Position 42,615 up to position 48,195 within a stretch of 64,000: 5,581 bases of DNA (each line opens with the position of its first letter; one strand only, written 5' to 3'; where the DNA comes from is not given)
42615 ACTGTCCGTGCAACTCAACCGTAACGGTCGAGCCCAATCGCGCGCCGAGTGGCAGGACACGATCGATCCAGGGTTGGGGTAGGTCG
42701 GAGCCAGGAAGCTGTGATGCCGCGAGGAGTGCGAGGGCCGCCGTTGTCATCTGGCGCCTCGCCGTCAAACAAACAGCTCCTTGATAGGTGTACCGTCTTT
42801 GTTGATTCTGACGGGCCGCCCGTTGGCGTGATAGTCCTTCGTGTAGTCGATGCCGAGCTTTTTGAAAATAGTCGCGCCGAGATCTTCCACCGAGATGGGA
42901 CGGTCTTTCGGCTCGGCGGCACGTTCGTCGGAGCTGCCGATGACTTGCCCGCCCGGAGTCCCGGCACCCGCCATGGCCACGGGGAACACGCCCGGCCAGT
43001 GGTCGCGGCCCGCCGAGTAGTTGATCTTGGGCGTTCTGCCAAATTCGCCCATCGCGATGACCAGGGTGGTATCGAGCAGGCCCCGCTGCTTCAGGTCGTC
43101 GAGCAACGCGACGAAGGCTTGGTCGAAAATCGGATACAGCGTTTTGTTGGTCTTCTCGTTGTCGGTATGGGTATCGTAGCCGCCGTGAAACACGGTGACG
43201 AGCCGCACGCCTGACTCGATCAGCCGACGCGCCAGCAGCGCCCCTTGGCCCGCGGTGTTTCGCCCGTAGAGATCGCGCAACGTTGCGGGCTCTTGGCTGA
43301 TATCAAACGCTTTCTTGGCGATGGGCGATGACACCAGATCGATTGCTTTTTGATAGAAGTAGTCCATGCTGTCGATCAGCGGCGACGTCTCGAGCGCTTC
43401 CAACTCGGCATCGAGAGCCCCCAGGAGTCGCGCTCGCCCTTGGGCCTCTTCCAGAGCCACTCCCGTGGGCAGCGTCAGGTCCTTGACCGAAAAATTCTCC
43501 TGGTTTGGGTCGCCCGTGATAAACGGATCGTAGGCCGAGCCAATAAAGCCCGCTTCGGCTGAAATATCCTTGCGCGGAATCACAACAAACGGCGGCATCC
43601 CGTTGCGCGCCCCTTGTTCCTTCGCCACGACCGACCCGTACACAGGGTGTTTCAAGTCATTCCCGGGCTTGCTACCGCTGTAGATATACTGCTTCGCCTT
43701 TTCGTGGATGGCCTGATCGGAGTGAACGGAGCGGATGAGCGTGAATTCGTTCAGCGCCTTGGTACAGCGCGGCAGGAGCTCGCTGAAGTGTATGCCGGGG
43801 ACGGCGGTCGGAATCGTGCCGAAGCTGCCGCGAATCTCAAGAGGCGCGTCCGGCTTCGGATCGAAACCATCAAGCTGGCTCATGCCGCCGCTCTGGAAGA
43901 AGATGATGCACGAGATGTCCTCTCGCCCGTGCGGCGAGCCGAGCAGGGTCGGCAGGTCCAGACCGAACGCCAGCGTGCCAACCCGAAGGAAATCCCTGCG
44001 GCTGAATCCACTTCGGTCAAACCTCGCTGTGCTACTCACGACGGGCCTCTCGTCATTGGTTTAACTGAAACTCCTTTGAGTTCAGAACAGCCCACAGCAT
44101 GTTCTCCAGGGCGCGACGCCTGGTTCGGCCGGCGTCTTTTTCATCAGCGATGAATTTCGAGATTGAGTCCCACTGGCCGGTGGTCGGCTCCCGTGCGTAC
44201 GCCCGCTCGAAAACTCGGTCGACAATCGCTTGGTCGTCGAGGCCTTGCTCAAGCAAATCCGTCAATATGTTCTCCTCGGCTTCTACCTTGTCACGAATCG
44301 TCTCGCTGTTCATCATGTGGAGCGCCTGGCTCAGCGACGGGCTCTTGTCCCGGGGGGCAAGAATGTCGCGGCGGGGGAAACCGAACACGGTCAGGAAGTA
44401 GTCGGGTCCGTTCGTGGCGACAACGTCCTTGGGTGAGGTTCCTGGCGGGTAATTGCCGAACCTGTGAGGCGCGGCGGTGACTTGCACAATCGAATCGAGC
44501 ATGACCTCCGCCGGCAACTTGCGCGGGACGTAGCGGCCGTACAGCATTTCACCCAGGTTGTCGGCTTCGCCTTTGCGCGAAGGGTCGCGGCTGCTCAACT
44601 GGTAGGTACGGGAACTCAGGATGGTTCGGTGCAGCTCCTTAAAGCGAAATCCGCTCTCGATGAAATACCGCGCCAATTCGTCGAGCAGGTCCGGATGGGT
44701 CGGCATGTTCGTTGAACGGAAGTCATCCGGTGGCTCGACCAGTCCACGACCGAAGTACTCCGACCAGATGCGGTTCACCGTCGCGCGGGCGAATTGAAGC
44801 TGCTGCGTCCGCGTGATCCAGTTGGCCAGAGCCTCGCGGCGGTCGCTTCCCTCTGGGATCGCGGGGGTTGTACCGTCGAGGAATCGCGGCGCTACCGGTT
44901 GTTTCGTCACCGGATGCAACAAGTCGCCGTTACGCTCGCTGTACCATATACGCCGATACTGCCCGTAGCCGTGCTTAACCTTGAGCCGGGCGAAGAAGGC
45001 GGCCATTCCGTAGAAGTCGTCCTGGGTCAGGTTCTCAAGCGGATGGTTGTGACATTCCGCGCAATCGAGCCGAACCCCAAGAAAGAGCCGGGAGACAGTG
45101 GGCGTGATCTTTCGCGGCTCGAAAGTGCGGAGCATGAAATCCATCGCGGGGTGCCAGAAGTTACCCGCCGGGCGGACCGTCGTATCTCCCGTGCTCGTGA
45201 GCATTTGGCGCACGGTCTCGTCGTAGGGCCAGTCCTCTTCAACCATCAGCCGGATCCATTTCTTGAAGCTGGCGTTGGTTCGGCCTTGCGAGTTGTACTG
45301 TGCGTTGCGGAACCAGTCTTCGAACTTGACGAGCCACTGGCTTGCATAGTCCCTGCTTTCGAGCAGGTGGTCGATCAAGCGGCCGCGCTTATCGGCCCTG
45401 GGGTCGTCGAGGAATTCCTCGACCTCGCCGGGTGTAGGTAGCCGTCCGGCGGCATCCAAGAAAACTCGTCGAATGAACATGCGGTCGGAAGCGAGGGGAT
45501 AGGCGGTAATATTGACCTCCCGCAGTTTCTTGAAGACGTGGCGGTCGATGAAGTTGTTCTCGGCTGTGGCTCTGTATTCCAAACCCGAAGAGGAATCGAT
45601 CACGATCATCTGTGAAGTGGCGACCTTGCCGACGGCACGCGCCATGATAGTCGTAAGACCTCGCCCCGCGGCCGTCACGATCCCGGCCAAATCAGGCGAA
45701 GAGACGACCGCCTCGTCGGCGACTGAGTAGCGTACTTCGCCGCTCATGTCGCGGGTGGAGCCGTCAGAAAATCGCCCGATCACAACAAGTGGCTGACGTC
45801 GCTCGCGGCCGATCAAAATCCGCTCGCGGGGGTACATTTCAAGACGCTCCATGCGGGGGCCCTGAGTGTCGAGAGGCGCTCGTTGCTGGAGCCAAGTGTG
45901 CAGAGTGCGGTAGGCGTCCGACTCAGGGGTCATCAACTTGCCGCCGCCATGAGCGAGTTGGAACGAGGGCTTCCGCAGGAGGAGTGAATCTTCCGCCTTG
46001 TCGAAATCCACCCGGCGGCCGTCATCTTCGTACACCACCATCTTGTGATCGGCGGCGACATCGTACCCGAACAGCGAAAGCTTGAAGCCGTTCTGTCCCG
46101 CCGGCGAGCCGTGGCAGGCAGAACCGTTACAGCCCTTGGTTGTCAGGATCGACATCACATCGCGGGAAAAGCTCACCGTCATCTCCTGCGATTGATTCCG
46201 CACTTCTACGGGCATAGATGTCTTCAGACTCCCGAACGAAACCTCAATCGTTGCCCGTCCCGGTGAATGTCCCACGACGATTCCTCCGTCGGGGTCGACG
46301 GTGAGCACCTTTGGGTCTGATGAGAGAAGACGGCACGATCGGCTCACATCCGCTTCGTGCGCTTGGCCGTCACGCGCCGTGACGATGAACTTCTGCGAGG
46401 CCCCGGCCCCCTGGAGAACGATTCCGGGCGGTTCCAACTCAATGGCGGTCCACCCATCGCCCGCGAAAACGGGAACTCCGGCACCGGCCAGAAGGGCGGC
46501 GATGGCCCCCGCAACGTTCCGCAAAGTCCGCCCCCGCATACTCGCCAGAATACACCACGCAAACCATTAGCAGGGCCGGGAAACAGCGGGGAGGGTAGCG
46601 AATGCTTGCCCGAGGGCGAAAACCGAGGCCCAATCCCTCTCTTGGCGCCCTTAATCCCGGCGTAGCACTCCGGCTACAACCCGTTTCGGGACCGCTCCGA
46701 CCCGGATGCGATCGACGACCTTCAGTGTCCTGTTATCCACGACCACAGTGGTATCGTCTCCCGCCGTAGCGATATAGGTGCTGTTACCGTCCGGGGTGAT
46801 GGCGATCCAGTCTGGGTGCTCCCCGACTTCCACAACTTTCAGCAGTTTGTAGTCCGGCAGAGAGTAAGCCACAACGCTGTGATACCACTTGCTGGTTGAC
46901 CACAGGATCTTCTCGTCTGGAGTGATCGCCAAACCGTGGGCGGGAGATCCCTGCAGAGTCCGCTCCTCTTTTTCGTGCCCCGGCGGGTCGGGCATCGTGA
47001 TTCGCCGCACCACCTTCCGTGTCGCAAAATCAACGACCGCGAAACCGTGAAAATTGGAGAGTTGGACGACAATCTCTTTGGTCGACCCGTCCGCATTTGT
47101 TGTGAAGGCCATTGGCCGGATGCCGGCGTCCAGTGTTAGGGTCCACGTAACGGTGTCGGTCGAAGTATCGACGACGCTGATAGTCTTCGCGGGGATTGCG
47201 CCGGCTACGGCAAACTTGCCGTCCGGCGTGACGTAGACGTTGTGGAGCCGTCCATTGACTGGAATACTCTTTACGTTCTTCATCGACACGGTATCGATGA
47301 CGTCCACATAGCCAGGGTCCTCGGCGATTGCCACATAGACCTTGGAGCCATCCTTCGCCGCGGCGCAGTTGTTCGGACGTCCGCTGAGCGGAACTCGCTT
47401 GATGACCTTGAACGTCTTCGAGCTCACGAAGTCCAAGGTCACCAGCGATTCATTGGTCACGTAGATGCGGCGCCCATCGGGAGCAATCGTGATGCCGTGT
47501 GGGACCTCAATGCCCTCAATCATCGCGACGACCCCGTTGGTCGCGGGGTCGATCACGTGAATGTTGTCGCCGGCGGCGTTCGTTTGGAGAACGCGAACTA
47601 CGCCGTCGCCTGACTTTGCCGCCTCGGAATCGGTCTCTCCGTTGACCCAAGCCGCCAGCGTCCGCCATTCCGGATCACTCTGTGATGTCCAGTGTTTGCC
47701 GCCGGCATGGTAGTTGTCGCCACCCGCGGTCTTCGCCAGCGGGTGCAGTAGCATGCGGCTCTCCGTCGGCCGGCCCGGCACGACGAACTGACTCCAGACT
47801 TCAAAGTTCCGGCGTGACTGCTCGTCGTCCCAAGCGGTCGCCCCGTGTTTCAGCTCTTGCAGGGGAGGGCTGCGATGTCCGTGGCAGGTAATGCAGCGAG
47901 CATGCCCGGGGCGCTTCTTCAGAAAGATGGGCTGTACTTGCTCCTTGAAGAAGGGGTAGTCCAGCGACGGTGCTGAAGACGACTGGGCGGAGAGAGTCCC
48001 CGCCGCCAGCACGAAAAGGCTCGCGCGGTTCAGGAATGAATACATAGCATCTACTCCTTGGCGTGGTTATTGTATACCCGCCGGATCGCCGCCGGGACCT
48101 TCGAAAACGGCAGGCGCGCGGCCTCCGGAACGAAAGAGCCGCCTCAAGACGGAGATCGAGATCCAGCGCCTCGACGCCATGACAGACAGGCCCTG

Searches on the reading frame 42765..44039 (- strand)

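Call 3: search_protein_families(library=pfam, proteins=[window:42765-44039:-], max_evalue=0.01)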
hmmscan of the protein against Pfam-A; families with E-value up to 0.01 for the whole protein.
window:42765-44039:- (424 aa): 1 family
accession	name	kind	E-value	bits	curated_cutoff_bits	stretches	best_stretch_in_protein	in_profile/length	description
PF07394.17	DUF1501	-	1.6e-101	340.8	27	1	43-423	3-390/390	Protein of unknown function (DUF1501)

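Call 4: search_protein_families(library=ncbifam, proteins=[window:42765-44039:-], max_evalue=0.01)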
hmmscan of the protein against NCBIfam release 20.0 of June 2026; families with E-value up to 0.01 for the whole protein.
window:42765-44039:- (424 aa): 0 families

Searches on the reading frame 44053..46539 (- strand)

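Call 68: search_protein_families(library=pfam, proteins=[window:44053-46539:-], max_evalue=0.001)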
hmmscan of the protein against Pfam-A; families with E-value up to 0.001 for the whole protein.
window:44053-46539:- (828 aa): 4 families
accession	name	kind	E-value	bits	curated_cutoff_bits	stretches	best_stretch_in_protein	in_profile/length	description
PF07587.16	PSD1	-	8e-51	173.2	28.5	1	567-796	1-243/244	Protein of unknown function (DUF1553)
PF07583.16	PSCyt2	-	1.4e-44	152.9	29.8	1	331-519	2-207/209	Protein of unknown function (DUF1549)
PF02368.24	Big_2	-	2.7e-06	27.7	22.8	0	45-101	16-67/79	Bacterial Ig-like domain (group 2)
PF07637.16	PSD5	-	0.00046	20.9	34.2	0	771-824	4-57/62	Protein of unknown function (DUF1595)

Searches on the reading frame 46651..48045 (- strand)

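Call 68: search_protein_families(library=pfam, proteins=[window:46651-48045:-], max_evalue=0.001)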
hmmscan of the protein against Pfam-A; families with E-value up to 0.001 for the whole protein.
window:46651-48045:- (464 aa): 6 families
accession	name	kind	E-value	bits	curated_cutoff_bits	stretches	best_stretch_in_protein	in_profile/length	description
PF25174.1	Beta-prop_THOC3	-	2.4e-11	43.6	305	1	153-317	62-224/272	THOC3 beta-propeller domain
PF21783.3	YNCE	-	9.9e-10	38.7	27.1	1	152-410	84-327/339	YNCE-like beta-propeller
PF02239.22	Cytochrom_D1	-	2.5e-07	30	25.5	0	157-265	12-119/368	Cytochrome D1 heme domain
PF23414.1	Beta-prop_EML_2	-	9.8e-06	25.6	90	0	371-449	3-79/266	Echinoderm microtubule-associated protein second beta-propeller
PF08450.18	SGL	-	0.00027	21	26.3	0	160-198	115-152/246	SMP-30/Gluconolactonase/LRE-like region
PF10282.15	Lactonase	-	0.0003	20.6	21.7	0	180-435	37-317/344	Lactonase, 7-bladed beta-propeller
